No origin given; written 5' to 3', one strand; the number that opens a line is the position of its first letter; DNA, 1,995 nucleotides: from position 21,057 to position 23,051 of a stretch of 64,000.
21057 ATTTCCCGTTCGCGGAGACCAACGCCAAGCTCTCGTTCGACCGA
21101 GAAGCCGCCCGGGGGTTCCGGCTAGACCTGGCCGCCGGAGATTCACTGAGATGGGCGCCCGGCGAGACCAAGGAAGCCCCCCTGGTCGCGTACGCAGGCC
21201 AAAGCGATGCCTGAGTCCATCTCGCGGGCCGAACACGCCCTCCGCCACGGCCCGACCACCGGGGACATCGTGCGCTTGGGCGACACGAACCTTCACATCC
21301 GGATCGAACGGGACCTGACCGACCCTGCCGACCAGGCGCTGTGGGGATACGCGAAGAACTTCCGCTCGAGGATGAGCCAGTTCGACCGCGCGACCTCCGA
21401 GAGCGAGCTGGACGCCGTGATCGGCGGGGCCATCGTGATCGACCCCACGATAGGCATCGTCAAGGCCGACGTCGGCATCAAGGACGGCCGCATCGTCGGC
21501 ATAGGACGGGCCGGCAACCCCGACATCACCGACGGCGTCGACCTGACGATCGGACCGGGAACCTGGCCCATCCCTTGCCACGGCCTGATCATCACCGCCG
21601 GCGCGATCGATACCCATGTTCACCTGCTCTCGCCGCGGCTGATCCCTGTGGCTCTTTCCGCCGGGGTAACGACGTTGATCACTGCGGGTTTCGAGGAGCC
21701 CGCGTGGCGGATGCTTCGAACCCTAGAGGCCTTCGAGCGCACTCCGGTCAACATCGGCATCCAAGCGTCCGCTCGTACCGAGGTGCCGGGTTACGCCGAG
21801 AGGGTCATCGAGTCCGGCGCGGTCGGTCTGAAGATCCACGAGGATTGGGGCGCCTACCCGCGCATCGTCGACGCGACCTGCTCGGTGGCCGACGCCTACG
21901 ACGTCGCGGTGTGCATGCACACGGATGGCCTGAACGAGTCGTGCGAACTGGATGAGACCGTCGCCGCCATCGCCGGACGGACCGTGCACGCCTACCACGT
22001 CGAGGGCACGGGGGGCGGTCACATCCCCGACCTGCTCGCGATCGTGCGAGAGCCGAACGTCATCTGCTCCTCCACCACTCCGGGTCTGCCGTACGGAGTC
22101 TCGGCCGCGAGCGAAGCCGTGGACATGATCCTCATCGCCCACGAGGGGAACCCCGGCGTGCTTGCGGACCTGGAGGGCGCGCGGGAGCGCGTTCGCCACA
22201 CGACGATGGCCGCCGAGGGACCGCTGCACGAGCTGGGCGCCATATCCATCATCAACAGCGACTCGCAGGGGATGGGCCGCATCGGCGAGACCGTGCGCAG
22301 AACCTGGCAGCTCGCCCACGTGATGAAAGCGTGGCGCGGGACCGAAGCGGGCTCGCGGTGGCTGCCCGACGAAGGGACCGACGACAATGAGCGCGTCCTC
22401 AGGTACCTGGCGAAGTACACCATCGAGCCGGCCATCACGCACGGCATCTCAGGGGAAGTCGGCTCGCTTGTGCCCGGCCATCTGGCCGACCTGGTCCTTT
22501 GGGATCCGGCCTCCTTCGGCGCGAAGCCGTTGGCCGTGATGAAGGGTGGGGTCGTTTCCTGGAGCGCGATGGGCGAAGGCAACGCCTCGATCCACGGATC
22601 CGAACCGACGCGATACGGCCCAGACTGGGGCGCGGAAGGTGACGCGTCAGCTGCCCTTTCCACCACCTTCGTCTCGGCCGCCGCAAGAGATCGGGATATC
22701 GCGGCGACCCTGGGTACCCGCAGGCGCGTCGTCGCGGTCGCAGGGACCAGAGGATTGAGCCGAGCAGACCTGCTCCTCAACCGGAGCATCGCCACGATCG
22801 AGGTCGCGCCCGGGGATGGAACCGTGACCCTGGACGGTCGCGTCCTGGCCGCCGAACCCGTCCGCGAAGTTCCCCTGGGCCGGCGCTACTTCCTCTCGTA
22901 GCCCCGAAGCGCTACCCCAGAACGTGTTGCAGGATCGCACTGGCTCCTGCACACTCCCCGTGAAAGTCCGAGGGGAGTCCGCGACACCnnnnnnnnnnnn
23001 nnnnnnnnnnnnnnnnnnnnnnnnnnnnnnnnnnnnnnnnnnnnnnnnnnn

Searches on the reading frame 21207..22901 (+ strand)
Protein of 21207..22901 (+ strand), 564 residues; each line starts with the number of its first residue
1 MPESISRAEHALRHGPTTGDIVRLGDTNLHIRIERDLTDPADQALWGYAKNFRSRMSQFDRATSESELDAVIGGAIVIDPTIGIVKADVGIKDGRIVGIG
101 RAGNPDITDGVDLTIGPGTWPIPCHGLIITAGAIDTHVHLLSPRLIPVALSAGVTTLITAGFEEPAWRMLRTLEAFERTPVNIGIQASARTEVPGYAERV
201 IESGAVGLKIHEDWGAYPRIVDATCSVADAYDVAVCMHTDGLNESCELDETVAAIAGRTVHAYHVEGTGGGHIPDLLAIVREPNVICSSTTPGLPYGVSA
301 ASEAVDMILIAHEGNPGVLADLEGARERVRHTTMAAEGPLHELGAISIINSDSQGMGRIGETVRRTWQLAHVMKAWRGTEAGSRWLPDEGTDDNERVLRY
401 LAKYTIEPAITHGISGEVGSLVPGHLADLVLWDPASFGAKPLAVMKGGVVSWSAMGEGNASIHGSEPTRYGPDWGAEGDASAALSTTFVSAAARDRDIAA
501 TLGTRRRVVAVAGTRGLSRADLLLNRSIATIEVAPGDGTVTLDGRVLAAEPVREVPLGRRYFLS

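Call 90: search_protein_families(library=pfam, proteins=[window:21207-22901:+], max_evalue=0.00001)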
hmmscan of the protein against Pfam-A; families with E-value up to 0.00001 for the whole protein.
window:21207-22901:+ (564 aa): 2 families
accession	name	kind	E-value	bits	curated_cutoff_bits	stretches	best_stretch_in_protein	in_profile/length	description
PF01979.26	Amidohydro_1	-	9.4e-40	137.3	25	1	128-448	1-342/345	Amidohydrolase family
PF00449.26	Urease_alpha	-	1.5e-36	125.8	23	1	4-119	2-118/121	Urease alpha-subunit, N-terminal domain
